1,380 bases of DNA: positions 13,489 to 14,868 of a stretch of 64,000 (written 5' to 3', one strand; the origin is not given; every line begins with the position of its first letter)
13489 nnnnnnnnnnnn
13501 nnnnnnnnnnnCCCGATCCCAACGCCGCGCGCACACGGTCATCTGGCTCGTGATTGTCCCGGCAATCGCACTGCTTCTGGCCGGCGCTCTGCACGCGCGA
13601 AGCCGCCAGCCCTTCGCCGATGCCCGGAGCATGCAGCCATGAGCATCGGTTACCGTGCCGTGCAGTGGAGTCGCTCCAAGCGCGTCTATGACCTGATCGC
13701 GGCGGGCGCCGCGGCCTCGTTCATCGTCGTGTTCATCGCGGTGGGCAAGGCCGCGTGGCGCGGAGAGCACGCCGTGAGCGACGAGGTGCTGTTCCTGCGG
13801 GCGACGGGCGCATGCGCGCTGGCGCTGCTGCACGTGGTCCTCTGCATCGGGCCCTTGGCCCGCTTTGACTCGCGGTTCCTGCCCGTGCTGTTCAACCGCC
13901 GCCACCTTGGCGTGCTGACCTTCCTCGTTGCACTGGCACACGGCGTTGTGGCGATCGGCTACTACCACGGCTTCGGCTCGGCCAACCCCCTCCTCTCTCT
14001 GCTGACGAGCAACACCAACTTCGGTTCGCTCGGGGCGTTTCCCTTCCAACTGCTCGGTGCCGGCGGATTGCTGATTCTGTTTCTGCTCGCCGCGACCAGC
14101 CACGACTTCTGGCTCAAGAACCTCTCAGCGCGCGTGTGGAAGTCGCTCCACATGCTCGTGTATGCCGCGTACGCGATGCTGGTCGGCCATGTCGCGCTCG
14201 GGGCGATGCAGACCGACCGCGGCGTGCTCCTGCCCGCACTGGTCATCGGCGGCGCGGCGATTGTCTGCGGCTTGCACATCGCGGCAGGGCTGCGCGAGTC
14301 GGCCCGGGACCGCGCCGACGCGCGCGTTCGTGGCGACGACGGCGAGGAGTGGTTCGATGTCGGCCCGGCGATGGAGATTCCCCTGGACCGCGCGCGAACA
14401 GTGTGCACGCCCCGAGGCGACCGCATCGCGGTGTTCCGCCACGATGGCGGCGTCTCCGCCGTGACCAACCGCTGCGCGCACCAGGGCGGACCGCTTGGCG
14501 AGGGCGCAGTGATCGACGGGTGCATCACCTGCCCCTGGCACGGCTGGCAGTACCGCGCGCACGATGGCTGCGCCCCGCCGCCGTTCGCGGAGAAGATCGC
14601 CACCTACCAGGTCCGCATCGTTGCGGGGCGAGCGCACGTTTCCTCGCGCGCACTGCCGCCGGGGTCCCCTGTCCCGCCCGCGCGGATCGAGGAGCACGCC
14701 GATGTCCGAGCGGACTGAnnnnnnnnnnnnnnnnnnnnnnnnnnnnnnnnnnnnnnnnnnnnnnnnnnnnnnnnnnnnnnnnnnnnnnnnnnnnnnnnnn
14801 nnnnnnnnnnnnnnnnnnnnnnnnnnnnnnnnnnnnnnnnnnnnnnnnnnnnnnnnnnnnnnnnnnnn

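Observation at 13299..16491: Candidate membrane redox/metal module downstream of the ZAS system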

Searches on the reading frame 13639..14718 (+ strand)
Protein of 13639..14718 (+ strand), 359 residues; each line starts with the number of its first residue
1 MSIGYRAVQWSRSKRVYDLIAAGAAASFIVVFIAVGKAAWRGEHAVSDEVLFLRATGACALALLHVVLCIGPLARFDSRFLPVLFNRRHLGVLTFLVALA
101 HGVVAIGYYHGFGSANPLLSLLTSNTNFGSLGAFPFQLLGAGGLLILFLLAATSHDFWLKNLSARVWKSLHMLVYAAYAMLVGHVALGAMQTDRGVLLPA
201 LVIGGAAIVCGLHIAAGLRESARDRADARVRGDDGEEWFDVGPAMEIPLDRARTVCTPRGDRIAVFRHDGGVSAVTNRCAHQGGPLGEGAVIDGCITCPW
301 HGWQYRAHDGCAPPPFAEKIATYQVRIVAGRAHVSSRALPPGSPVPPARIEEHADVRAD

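Call 5: search_protein_families(library=pfam, proteins=[window:13639-14718:+], max_evalue=0.1)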
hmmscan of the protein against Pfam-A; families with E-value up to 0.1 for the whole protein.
window:13639-14718:+ (359 aa): 4 families
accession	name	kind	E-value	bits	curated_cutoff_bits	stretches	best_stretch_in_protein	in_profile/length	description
PF00355.32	Rieske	-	1.7e-16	60.3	20.3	1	237-323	1-87/88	Rieske [2Fe-2S] domain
PF01794.25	Ferric_reduct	-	2.5e-12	47.4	28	1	56-182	1-121/121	Ferric reductase like transmembrane component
PF13806.12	Rieske_2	-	3.7e-06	27.3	27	1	237-334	1-103/104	Rieske-like [2Fe-2S] domain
PF22543.2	Rieske_4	-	1.2e-05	26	28.4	1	252-306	13-71/119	Soluble Rieske-type ferredoxin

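Call 6: search_protein_families(library=ncbifam, proteins=[window:13639-14718:+], max_evalue=0.1)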
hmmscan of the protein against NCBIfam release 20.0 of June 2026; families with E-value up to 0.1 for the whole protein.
window:13639-14718:+ (359 aa): 12 families
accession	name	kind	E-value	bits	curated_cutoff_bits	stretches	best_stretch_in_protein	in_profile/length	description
NF041683.1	ant_diox_AndAb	equivalog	6.1e-13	48.8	150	1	237-334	1-98/100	anthranilate 1,2-dioxygenase ferredoxin subunit AndAb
NF007422.0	PRK09965.1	equivalog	3.5e-11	43.1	113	1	241-335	6-99/106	bifunctional 3-phenylpropionate/cinnamic acid dioxygenase ferredoxin subunit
NF052579.1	BetMthstMoxSdmAMthl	equivalog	8.1e-11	41.5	600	1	225-311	5-88/351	4beta-methylsterol monooxygenase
TIGR02378.1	nirD_assim_sml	equivalog_domain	1.1e-10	41.6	74.65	1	237-334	1-103/105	nitrite reductase small subunit NirD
NF003831.1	PRK05419.1-2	equivalog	8.8e-10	38.4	130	1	52-180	43-159/212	protein-methionine-sulfoxide reductase heme-binding subunit MsrQ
NF042948.2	3PPDioc_HcaC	equivalog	1.6e-08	34.8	150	1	252-335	17-101/105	3-phenylpropionate/cinnamic acid dioxygenase ferredoxin subunit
NF040998.1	MamZ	equivalog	3.1e-07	29.2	650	1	55-200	472-606/633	magnetosome biogenesis transporter MamZ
TIGR02377.1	MocE_fam_FeS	subfamily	3.5e-05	23.7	136.15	1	260-334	23-99/101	MocE family 2Fe-2S type ferredoxin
NF042946.1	3PPDioc_HcaE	equivalog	0.0065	15.5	830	1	263-310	64-113/450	3-phenylpropionate/cinnamic acid dioxygenase subunit alpha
NF041684.1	ant_diox_AndAc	equivalog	0.017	13.7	750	1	260-312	68-123/418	anthranilate 1,2-dioxygenase large subunit AndAc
TIGR03229.1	benzo_1_2_benA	equivalog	0.034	13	780.95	1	267-306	69-109/433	benzoate 1,2-dioxygenase large subunit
TIGR03228.1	anthran_1_2_A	equivalog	0.04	12.6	671.9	1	263-307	65-110/438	anthranilate 1,2-dioxygenase large subunit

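Call 8: find_homologous_proteins(query=window:13639-14718:+)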
Query window:13639-14718:+ (359 aa): 7623 proteins with E <= 0.001 among 8000 candidates; the best 120 are listed.
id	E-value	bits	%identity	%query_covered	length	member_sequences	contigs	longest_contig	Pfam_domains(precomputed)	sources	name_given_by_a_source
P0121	2.8e-239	811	100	100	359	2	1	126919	PF01794.26,PF00355.33,PF13806.13,PF22543.3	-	-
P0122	1.0e-184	632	78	99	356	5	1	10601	PF01794.26,PF00355.33,PF13806.13,PF22543.3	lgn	-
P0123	5.0e-171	587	74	98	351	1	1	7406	PF01794.26,PF00355.33,PF13806.13,PF22543.3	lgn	-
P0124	3.2e-170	584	74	98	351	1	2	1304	PF01794.26,PF00355.33,PF13806.13,PF22543.3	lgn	-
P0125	8.4e-166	570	69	99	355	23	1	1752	PF01794.26,PF00355.33,PF13806.13,PF22543.3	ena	-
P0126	1.4e-164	566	69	98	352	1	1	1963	PF01794.26,PF00355.33,PF13806.13,PF22543.3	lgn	-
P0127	8.5e-164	563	70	99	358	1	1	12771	PF01794.26,PF00355.33,PF13806.13,PF22543.3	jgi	jgi:methionine sulfoxide reductase heme-binding subunit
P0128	2.8e-163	561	69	98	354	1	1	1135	PF01794.26,PF00355.33,PF13806.13,PF22543.3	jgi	-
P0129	9.0e-162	556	68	99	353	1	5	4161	PF01794.26,PF00355.33,PF13806.13,PF22543.3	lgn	-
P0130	9.6e-162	556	68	99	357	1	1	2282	PF01794.26,PF00355.33,PF13806.13,PF22543.3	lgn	-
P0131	1.0e-161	556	67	98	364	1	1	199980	PF01794.26,PF00355.33,PF13806.13,PF22543.3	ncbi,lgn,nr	ncbi:MAG: ferric reductase-like transmembrane domain-containing protein [Phycisphaeraceae bacterium]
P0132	3.4e-161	555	67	97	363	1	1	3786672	PF01794.26,PF00355.33,PF13806.13,PF22543.3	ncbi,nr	ncbi:MAG: ferric reductase-like transmembrane domain-containing protein [Phycisphaeraceae bacterium]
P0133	8.2e-161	553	68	99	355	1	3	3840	PF01794.26,PF00355.33,PF13806.13,PF22543.3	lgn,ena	-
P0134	4.9e-160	551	66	98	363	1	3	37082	PF01794.26,PF00355.33,PF13806.13,PF22543.3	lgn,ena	-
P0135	5.8e-160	550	69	96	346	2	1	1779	PF01794.26,PF00355.33,PF13806.13,PF22543.3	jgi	jgi:nitrite reductase/ring-hydroxylating ferredoxin subunit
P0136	2.4e-159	548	67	98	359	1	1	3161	PF01794.26,PF00355.33,PF13806.13,PF22543.3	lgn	-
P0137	2.5e-159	548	66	99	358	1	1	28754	PF01794.26,PF00355.33,PF13806.13,PF22543.3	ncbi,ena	-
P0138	4.4e-159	548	68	98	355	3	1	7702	PF01794.26,PF00355.33,PF13806.13,PF22543.3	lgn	-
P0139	7.5e-159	547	68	99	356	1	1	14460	PF01794.26,PF00355.33,PF13806.13,PF22543.3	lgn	-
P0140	7.9e-159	547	67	96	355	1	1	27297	PF01794.26,PF00355.33,PF13806.13,PF22543.3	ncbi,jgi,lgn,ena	-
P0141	3.4e-158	545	68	94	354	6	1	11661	PF01794.26,PF00355.33,PF13806.13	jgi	-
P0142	5.2e-158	544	66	99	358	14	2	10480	PF01794.26,PF00355.33,PF13806.13,PF22543.3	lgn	-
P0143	6.7e-158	544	65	99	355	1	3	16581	PF01794.26,PF00355.33,PF13806.13,PF22543.3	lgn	-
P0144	9.3e-158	543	66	97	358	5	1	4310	PF01794.26,PF00355.33,PF13806.13,PF22543.3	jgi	jgi:nitrite reductase/ring-hydroxylating ferredoxin subunit/DMSO/TMAO reductase YedYZ heme-binding m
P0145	1.2e-157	543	69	93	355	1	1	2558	PF01794.26,PF00355.33,PF13806.13,PF22543.3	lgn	-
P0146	1.3e-157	543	66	98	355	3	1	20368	PF01794.26,PF00355.33,PF13806.13,PF22543.3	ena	-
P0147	1.5e-157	543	65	99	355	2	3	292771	PF01794.26,PF00355.33,PF13806.13,PF22543.3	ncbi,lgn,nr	ncbi:MAG: hypothetical protein AMXMBFR58_11800 [Phycisphaerae bacterium]|nr:Sulfoxide reductase heme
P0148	1.7e-157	542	66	99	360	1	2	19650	PF01794.26,PF00355.33,PF13806.13,PF22543.3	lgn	-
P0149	2.3e-157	542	67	98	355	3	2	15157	PF01794.26,PF00355.33,PF13806.13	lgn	-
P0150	4.7e-157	541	66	99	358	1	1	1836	PF01794.26,PF00355.33,PF13806.13,PF22543.3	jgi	-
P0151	1.2e-156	540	66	99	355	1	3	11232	PF01794.26,PF00355.33,PF13806.13,PF22543.3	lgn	-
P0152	1.5e-156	539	68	98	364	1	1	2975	PF01794.26,PF00355.33,PF13806.13,PF22543.3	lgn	-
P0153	2.0e-156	539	66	99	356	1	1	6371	PF01794.26,PF00355.33,PF13806.13,PF22543.3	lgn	-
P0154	2.0e-156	539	67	98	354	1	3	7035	PF01794.26,PF00355.33,PF13806.13,PF22543.3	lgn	-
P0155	3.7e-156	538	65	99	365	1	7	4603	PF01794.26,PF00355.33,PF13806.13,PF22543.3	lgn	-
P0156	5.0e-156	538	65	99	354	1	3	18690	PF01794.26,PF00355.33,PF13806.13,PF22543.3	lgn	-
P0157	5.6e-156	537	66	97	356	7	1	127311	PF01794.26,PF00355.33,PF13806.13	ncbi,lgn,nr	ncbi:MAG: ferric reductase-like transmembrane domain-containing protein [Phycisphaerae bacterium]|nr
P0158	7.7e-156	537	67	98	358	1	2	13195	PF01794.26,PF00355.33,PF13806.13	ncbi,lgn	-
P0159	8.3e-156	537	65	100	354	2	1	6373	PF01794.26,PF00355.33,PF13806.13,PF22543.3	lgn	-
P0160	1.0e-155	536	65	98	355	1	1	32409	PF01794.26,PF00355.33,PF13806.13,PF22543.3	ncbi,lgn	-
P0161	1.2e-155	536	65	99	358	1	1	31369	PF01794.26,PF00355.33,PF13806.13,PF22543.3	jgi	jgi:nitrite reductase/ring-hydroxylating ferredoxin subunit/DMSO/TMAO reductase YedYZ heme-binding m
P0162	1.5e-155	536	68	94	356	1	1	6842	PF01794.26,PF00355.33,PF13806.13,PF22543.3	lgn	-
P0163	4.0e-155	535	67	98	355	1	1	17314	PF01794.26,PF00355.33,PF13806.13,PF22543.3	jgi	jgi:methionine sulfoxide reductase heme-binding subunit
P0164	1.1e-154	533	67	99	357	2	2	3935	PF01794.26,PF00355.33,PF13806.13,PF22543.3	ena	-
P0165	1.7e-154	532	63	99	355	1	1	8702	PF01794.26,PF00355.33,PF13806.13,PF22543.3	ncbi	ncbi:MAG: Rieske 2Fe-2S domain-containing protein [Phycisphaerales bacterium]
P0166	3.2e-154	532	65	98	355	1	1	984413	PF01794.26,PF00355.33,PF13806.13,PF22543.3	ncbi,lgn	-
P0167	6.0e-154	531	66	98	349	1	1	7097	PF01794.26,PF00355.33,PF13806.13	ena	-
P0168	8.6e-154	530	65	98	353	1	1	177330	PF01794.26,PF00355.33,PF13806.13,PF22543.3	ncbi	-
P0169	9.0e-154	530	64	99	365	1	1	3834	PF01794.26,PF00355.33,PF13806.13,PF22543.3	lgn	-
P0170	1.0e-153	530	69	98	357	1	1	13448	PF01794.26,PF00355.33,PF13806.13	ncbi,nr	ncbi:MAG: ferric reductase-like transmembrane domain-containing protein [Phycisphaerae bacterium]|nr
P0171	2.1e-153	529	65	99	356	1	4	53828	PF01794.26,PF00355.33,PF13806.13,PF22543.3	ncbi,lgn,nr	ncbi:MAG: ferric reductase-like transmembrane domain-containing protein [Phycisphaerales bacterium]|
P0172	2.4e-153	529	68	96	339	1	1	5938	PF01794.26,PF00355.33,PF13806.13,PF22543.3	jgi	jgi:nitrite reductase/ring-hydroxylating ferredoxin subunit/DMSO/TMAO reductase YedYZ heme-binding m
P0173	3.2e-153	528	69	98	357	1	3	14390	PF01794.26,PF00355.33,PF13806.13,PF22543.3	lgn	-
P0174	4.5e-153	528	64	98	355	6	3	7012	PF01794.26,PF00355.33,PF13806.13,PF22543.3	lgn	-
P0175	4.6e-153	528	66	98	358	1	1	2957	PF01794.26,PF00355.33,PF13806.13,PF22543.3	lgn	-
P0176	4.9e-153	528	65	99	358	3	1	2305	PF01794.26,PF00355.33,PF13806.13,PF22543.3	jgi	jgi:methionine sulfoxide reductase heme-binding subunit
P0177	8.0e-153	527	63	99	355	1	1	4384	PF01794.26,PF00355.33,PF13806.13,PF22543.3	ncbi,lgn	-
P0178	8.5e-153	527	65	99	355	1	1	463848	PF01794.26,PF00355.33,PF13806.13,PF22543.3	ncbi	-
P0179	9.4e-153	527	65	97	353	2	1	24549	PF01794.26,PF00355.33,PF13806.13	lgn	-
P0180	9.9e-153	527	64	99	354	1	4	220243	PF01794.26,PF00355.33,PF13806.13,PF22543.3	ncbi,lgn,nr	ncbi:Anthranilate 1,2-dioxygenase ferredoxin subunit [Phycisphaerales bacterium]|nr:Anthranilate 1,2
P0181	1.1e-152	527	64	99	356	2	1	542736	PF01794.26,PF00355.33,PF13806.13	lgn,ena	-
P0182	1.5e-152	526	64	98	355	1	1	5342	PF01794.26,PF00355.33,PF13806.13,PF22543.3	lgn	-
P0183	1.8e-152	526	62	98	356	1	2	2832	PF01794.26,PF00355.33,PF13806.13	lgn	-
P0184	3.5e-152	525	65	100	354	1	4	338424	PF01794.26,PF00355.33,PF13806.13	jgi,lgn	-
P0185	5.9e-152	524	63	99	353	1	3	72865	PF01794.26,PF00355.33,PF13806.13,PF22543.3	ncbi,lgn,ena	ncbi:MAG: Rieske 2Fe-2S domain-containing protein [Planctomycetota bacterium]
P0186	6.7e-152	524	67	97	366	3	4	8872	PF01794.26,PF00355.33,PF13806.13,PF22543.3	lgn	-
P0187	7.2e-152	524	64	99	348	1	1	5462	PF01794.26,PF00355.33,PF13806.13,PF22543.3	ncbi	-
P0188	8.1e-152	524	66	93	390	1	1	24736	PF01794.26,PF00355.33,PF13806.13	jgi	jgi:methionine sulfoxide reductase heme-binding subunit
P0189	8.3e-152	524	65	98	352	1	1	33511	PF01794.26,PF00355.33,PF13806.13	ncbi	-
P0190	1.2e-151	523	66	97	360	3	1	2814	PF01794.26,PF00355.33,PF13806.13,PF22543.3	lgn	-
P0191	2.8e-151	522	66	97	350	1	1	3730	PF01794.26,PF00355.33,PF13806.13,PF22543.3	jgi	jgi:sulfoxide reductase heme-binding subunit YedZ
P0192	4.0e-151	521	64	98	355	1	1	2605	PF01794.26,PF00355.33,PF13806.13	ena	-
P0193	4.0e-151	521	63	99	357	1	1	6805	PF01794.26,PF00355.33,PF13806.13,PF22543.3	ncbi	-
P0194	4.3e-151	521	66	91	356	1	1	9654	PF01794.26,PF00355.33,PF13806.13,PF22543.3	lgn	-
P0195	6.7e-151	521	66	98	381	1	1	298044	PF01794.26,PF00355.33,PF13806.13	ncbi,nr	ncbi:MAG: ferric reductase-like transmembrane domain-containing protein [Planctomycetota bacterium]|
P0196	9.7e-151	520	69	97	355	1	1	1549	PF01794.26,PF00355.33,PF13806.13,PF22543.3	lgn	-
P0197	2.3e-150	519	64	99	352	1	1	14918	PF01794.26,PF00355.33,PF13806.13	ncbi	-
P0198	2.5e-150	519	64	98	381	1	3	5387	PF01794.26,PF00355.33,PF13806.13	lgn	-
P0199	2.6e-150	519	64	97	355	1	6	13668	PF01794.26,PF00355.33,PF13806.13,PF22543.3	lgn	-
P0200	3.9e-150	518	63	99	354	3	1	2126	PF01794.26,PF00355.33,PF13806.13,PF22543.3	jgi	-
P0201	4.2e-150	518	64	98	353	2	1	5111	PF01794.26,PF00355.33,PF13806.13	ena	-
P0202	5.9e-150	518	62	99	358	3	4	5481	PF01794.26,PF00355.33,PF13806.13,PF22543.3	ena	-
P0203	7.1e-150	517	67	97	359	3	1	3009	PF01794.26,PF00355.33,PF13806.13,PF22543.3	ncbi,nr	ncbi:MAG: ferric reductase-like transmembrane domain-containing protein [Phycisphaerales bacterium]|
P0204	7.7e-150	517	64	96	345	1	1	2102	PF01794.26,PF00355.33,PF13806.13,PF22543.3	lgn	-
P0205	1.0e-149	517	65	98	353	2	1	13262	PF01794.26,PF00355.33,PF13806.13,PF22543.3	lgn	-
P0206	1.1e-149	517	65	98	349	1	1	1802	PF01794.26,PF00355.33,PF13806.13,PF22543.3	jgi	jgi:sulfoxide reductase heme-binding subunit YedZ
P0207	1.6e-149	516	64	93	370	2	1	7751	PF01794.26,PF00355.33,PF13806.13,PF22543.3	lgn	-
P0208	1.9e-149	516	63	100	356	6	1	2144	PF01794.26,PF00355.33,PF13806.13,PF22543.3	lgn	-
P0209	2.8e-149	515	63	99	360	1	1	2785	PF01794.26,PF00355.33,PF13806.13,PF22543.3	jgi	jgi:methionine sulfoxide reductase heme-binding subunit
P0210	4.1e-149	515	63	98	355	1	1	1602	PF01794.26,PF00355.33,PF13806.13,PF22543.3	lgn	-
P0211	4.3e-149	515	65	98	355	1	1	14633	PF01794.26,PF00355.33,PF13806.13,PF22543.3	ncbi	ncbi:MAG: Rieske 2Fe-2S domain-containing protein [Phycisphaerales bacterium]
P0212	8.3e-149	514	64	98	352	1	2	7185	PF01794.26,PF00355.33,PF13806.13,PF22543.3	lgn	-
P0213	9.5e-149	514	63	97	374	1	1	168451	PF01794.26,PF00355.33,PF13806.13,PF22543.3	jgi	jgi:nitrite reductase/ring-hydroxylating ferredoxin subunit/DMSO/TMAO reductase YedYZ heme-binding m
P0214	1.1e-148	513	66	98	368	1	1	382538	PF01794.26,PF00355.33,PF13806.13,PF22543.3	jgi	jgi:methionine sulfoxide reductase heme-binding subunit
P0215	1.5e-148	513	63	100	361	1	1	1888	PF01794.26,PF00355.33,PF13806.13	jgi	jgi:methionine sulfoxide reductase heme-binding subunit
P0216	1.8e-148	513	64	98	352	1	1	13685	PF01794.26,PF00355.33,PF13806.13,PF22543.3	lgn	-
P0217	1.9e-148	513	65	99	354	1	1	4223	PF01794.26,PF00355.33,PF13806.13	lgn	-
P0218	3.4e-148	512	64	94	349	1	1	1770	PF01794.26,PF00355.33,PF13806.13,PF22543.3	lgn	-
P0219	4.0e-148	512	65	98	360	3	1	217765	PF01794.26,PF00355.33,PF13806.13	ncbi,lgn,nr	ncbi:MAG: ferric reductase-like transmembrane domain-containing protein [Phycisphaerales bacterium]|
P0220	5.2e-148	511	64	98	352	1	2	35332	PF01794.26,PF00355.33,PF13806.13,PF22543.3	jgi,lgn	jgi:nitrite reductase/ring-hydroxylating ferredoxin subunit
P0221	5.9e-148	511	63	98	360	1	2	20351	PF01794.26,PF00355.33,PF13806.13,PF22543.3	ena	-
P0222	8.1e-148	511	64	97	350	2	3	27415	PF01794.26,PF00355.33,PF13806.13,PF22543.3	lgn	-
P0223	1.0e-147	510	65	97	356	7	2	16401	PF01794.26,PF00355.33,PF13806.13,PF22543.3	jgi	-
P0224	1.8e-147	509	63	98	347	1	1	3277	PF01794.26,PF00355.33,PF13806.13,PF22543.3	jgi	jgi:nitrite reductase/ring-hydroxylating ferredoxin subunit/DMSO/TMAO reductase YedYZ heme-binding m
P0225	2.2e-147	509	65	93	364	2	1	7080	PF01794.26,PF00355.33,PF13806.13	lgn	-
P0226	2.3e-147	509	63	98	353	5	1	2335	PF01794.26,PF00355.33,PF13806.13,PF22543.3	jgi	jgi:nitrite reductase/ring-hydroxylating ferredoxin subunit/DMSO/TMAO reductase YedYZ heme-binding m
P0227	2.6e-147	509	62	99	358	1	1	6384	PF01794.26,PF00355.33,PF13806.13,PF22543.3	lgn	-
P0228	7.0e-147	507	65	97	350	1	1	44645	PF01794.26,PF00355.33,PF13806.13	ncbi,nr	ncbi:MAG: ferric reductase-like transmembrane domain-containing protein [Phycisphaerales bacterium]|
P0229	9.6e-147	507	63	98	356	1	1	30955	PF01794.26,PF00355.33,PF13806.13,PF22543.3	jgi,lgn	-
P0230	1.1e-146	507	66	99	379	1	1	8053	PF01794.26,PF00355.33,PF13806.13,PF22543.3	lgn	-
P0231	1.1e-146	507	63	99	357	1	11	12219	PF01794.26,PF00355.33,PF13806.13,PF22543.3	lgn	-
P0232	1.5e-146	506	65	98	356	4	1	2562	PF01794.26,PF00355.33,PF13806.13,PF22543.3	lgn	-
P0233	1.7e-146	506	63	96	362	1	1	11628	PF01794.26,PF00355.33,PF13806.13,PF22543.3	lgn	-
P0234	1.8e-146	506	62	97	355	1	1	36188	PF01794.26,PF00355.33,PF13806.13,PF22543.3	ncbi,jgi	jgi:sulfoxide reductase heme-binding subunit YedZ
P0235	2.8e-146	505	66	97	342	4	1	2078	PF01794.26,PF00355.33,PF13806.13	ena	-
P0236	2.9e-146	505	63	99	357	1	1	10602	PF01794.26,PF00355.33,PF13806.13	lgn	-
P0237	3.4e-146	505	61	99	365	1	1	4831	PF01794.26,PF00355.33,PF13806.13,PF22543.3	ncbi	-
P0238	4.9e-146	505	65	98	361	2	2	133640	PF01794.26,PF00355.33,PF13806.13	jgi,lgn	jgi:DMSO/TMAO reductase YedYZ heme-binding membrane subunit/nitrite reductase/ring-hydroxylating fer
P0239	6.2e-146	504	61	99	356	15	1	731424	PF01794.26,PF00355.33,PF13806.13,PF22543.3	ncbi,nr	ncbi:(2Fe-2S)-binding protein [cyanobacterium TDX16]|nr:(2Fe-2S)-binding protein [cyanobacterium TDX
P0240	6.3e-146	504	63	100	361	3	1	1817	PF01794.26,PF00355.33,PF13806.13,PF22543.3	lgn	-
